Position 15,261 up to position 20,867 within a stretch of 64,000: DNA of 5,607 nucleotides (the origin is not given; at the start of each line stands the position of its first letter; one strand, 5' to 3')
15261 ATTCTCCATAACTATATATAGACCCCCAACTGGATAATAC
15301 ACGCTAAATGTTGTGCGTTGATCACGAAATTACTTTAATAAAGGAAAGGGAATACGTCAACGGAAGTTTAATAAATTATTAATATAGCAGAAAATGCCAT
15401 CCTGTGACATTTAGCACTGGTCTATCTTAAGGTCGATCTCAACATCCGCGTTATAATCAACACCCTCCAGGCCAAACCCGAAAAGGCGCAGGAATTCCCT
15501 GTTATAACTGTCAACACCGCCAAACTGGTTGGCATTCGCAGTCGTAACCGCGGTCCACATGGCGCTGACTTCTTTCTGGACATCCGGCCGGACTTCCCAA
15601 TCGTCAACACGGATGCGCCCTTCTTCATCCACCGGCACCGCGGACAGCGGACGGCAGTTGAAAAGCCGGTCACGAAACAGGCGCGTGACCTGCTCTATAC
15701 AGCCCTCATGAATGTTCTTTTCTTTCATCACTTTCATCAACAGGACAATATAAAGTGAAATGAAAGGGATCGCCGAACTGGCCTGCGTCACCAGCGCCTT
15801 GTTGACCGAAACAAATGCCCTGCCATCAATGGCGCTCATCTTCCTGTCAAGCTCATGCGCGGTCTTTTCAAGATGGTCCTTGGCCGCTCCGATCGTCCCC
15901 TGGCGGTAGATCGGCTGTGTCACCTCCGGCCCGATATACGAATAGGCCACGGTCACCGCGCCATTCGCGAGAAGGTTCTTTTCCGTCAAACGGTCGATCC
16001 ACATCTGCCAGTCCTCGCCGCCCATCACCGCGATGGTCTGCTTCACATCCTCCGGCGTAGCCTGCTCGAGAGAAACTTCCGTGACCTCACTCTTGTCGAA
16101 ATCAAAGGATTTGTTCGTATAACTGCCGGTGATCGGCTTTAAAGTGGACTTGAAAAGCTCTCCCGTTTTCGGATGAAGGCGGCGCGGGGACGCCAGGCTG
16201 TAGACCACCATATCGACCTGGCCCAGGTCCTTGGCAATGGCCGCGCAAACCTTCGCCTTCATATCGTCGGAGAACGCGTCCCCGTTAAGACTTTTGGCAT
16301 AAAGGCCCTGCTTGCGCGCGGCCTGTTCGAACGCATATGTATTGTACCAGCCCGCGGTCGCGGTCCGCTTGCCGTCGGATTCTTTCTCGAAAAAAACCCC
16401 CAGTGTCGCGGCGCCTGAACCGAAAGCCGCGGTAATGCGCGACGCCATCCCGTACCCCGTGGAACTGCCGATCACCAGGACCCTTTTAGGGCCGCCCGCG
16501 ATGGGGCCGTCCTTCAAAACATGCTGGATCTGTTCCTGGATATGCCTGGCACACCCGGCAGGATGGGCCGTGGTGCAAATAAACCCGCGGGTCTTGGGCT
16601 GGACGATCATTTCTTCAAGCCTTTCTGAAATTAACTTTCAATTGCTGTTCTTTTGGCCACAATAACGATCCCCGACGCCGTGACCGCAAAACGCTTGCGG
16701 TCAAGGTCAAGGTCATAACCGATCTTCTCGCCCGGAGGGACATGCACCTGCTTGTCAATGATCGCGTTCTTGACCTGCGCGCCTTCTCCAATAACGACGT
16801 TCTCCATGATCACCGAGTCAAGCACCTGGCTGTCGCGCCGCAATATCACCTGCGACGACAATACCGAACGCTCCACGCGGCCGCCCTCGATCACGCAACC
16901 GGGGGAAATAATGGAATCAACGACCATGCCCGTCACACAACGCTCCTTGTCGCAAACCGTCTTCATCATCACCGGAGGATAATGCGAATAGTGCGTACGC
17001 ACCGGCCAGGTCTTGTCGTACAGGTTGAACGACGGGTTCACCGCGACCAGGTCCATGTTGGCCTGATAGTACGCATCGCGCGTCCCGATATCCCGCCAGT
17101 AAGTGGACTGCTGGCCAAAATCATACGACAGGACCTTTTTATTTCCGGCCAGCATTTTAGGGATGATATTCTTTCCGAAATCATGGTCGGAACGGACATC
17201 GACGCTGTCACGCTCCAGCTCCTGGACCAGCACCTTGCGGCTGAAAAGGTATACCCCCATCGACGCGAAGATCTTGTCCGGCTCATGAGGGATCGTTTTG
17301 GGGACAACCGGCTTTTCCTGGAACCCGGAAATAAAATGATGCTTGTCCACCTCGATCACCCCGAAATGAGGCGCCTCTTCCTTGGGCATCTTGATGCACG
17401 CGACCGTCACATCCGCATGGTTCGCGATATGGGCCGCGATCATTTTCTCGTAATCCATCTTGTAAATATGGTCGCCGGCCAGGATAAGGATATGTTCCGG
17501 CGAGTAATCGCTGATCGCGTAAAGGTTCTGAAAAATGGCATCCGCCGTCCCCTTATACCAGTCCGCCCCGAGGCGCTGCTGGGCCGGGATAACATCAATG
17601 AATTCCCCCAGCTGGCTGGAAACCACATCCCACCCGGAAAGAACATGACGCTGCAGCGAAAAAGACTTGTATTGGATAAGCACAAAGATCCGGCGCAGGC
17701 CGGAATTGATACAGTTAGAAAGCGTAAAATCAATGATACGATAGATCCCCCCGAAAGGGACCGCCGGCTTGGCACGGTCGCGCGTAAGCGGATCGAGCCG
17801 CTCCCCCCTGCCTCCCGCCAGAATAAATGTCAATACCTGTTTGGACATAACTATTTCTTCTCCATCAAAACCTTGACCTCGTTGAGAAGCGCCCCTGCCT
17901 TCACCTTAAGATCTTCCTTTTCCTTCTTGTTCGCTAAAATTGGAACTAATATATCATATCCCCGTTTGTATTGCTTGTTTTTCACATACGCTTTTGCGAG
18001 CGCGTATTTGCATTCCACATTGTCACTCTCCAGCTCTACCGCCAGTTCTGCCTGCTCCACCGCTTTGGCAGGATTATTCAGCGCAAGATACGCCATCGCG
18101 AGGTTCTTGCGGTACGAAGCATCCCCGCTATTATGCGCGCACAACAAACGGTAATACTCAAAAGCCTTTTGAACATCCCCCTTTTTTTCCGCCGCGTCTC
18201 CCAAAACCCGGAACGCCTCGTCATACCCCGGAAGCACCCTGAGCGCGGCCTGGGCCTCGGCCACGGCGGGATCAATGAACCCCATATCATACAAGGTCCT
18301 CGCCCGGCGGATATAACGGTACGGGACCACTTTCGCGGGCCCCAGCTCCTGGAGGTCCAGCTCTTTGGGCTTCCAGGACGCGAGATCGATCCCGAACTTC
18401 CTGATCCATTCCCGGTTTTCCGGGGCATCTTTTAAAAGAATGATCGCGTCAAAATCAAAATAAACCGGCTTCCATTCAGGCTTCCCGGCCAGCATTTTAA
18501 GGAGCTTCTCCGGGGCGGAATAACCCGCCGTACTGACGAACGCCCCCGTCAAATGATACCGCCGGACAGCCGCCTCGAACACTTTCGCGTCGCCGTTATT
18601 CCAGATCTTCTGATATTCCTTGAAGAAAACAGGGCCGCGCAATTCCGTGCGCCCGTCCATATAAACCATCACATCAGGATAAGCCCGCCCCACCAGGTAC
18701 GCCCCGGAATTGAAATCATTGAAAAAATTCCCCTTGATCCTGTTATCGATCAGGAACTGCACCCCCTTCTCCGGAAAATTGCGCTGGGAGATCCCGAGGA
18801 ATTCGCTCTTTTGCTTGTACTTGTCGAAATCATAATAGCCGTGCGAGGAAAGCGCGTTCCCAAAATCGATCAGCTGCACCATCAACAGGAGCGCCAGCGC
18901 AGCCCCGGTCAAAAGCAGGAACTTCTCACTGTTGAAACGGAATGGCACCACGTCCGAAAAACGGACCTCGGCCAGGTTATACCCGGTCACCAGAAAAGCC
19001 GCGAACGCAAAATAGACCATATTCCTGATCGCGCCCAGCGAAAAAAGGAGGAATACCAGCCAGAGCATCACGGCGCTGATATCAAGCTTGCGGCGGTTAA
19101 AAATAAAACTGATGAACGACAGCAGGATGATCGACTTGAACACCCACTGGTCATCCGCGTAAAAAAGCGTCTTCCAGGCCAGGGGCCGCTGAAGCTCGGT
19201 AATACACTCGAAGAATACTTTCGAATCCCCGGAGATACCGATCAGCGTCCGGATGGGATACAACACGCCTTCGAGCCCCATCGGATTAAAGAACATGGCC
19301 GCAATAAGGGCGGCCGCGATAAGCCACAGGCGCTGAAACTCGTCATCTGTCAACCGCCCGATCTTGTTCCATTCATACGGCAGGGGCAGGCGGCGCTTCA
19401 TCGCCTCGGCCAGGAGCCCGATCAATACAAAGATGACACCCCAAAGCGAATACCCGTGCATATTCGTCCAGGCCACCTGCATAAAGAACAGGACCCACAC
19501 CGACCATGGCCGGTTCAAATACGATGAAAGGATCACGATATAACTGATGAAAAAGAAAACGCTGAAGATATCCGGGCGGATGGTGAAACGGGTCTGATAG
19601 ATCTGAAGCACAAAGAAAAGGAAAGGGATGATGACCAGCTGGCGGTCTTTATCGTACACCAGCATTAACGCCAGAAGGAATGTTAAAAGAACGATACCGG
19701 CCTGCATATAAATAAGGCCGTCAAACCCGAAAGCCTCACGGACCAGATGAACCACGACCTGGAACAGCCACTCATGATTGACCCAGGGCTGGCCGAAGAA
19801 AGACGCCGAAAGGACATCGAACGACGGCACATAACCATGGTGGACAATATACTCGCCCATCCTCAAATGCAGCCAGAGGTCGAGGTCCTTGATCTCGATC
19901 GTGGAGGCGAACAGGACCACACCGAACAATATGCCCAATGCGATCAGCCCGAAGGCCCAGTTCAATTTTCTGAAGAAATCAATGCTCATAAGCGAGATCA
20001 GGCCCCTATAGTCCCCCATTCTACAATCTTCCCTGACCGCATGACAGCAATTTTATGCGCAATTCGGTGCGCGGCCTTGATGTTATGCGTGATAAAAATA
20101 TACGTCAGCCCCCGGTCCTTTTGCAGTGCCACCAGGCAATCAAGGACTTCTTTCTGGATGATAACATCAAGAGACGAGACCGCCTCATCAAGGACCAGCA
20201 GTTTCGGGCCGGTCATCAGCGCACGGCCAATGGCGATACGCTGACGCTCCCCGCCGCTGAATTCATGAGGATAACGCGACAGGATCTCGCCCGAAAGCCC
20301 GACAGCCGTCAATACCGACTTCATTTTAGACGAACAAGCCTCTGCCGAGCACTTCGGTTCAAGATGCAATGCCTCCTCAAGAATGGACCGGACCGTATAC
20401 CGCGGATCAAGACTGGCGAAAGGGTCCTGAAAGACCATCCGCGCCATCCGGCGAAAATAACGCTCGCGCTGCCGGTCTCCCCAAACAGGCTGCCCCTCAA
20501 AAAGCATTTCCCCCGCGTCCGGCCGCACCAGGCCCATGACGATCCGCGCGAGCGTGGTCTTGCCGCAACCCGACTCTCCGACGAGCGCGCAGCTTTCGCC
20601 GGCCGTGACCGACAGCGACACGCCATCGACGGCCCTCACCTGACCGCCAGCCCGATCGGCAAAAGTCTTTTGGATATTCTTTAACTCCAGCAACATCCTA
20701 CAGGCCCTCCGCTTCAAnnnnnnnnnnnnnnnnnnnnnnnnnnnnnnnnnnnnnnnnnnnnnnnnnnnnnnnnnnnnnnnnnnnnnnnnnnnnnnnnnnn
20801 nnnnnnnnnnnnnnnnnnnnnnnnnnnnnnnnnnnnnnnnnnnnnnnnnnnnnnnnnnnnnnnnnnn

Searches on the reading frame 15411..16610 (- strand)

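Call 12: search_protein_families(library=pfam, proteins=[window:15411-16610:-])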
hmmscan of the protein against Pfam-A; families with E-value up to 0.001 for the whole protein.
window:15411-16610:- (399 aa): 3 families
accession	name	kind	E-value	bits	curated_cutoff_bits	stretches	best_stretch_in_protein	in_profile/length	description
PF12241.14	Enoyl_reductase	-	3.7e-111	370.6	22.1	1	82-317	1-236/236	Trans-2-enoyl-CoA reductase catalytic region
PF12242.14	Eno-Rase_NADH_b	-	5.7e-36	122.6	23.4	1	2-78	1-77/79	NAD(P)H binding domain of trans-2-enoyl-CoA reductase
PF07055.18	Eno-Rase_FAD_bd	-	4.2e-27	94.7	25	1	327-390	1-64/64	Enoyl reductase FAD binding domain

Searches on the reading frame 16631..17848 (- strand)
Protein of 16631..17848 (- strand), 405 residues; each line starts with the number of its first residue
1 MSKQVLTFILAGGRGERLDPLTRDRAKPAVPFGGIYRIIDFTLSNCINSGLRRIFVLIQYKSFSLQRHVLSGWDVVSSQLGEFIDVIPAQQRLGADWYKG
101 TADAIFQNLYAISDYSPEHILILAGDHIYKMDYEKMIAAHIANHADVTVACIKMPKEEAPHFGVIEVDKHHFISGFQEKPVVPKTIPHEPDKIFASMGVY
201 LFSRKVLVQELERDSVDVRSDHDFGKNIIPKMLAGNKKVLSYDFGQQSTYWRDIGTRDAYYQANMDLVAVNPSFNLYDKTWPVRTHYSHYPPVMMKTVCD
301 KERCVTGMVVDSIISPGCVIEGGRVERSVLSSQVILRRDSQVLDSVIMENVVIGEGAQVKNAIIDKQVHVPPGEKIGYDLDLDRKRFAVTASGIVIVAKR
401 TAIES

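Call 57: search_protein_families(library=pfam, proteins=[window:16631-17848:-], max_evalue=0.00001)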
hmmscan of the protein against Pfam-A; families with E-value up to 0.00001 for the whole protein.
window:16631-17848:- (405 aa): 5 families
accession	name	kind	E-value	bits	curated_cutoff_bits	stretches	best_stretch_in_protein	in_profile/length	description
PF00483.29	NTP_transferase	-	8.2e-63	212.7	21.2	1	8-267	3-242/245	Nucleotidyl transferase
PF24894.1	Hexapep_GlmU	-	1.3e-32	112.5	23.3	1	301-397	8-104/104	GlmU-like, C-terminal hexapeptide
PF25247.1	LbH_GLGC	-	5.1e-09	36.6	27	0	350-404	73-131/135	GLGC left-handed parallel beta-helix domain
PF25084.1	LbH_EIF2B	-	3.8e-07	30.5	54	1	312-375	22-86/105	EIF2B subunit epsilon LbH domain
PF12804.13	NTP_transf_3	-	1.6e-06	28.8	27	1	8-153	2-124/160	MobA-like NTP transferase domain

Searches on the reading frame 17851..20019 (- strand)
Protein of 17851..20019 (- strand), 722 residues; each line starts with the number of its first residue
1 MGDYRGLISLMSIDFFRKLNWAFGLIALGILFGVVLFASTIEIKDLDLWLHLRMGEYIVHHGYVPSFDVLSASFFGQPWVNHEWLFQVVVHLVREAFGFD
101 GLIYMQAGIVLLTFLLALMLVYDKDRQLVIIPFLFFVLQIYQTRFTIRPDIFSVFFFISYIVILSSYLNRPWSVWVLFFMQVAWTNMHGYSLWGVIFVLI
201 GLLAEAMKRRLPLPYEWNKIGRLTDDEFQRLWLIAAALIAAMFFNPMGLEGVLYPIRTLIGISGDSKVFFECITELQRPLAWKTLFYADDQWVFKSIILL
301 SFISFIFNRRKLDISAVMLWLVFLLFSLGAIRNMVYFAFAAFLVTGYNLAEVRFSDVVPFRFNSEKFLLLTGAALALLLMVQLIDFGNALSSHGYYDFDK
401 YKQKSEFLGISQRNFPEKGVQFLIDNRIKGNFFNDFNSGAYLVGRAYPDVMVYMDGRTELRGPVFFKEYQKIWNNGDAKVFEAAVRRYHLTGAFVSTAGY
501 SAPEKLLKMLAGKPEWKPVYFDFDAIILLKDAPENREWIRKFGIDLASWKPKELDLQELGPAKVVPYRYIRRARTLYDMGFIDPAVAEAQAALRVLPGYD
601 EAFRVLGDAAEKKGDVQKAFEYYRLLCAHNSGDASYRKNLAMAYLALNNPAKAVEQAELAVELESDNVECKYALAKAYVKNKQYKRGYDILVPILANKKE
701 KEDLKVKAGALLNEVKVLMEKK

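Call 57: search_protein_families(library=pfam, proteins=[window:17851-20019:-], max_evalue=0.00001)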
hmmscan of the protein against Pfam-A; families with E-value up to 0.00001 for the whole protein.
window:17851-20019:- (722 aa): 3 families
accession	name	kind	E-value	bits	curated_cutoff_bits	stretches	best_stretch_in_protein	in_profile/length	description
PF13432.12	TPR_16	-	7e-09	36.4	32.7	1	571-631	2-62/65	Tetratricopeptide repeat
PF07719.23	TPR_2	-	8.5e-08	32.2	27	0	638-667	5-34/34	Tetratricopeptide repeat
PF13428.12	TPR_14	-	5e-07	30.2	23.5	0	638-677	5-44/44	Tetratricopeptide repeat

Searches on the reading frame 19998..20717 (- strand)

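Call 57: search_protein_families(library=pfam, proteins=[window:19998-20717:-], max_evalue=0.00001)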
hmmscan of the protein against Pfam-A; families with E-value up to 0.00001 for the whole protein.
window:19998-20717:- (239 aa): 1 family
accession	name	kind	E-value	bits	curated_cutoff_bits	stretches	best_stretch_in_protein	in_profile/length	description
PF00005.33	ABC_tran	-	1.9e-32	113.1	25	1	31-180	2-136/137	ABC transporter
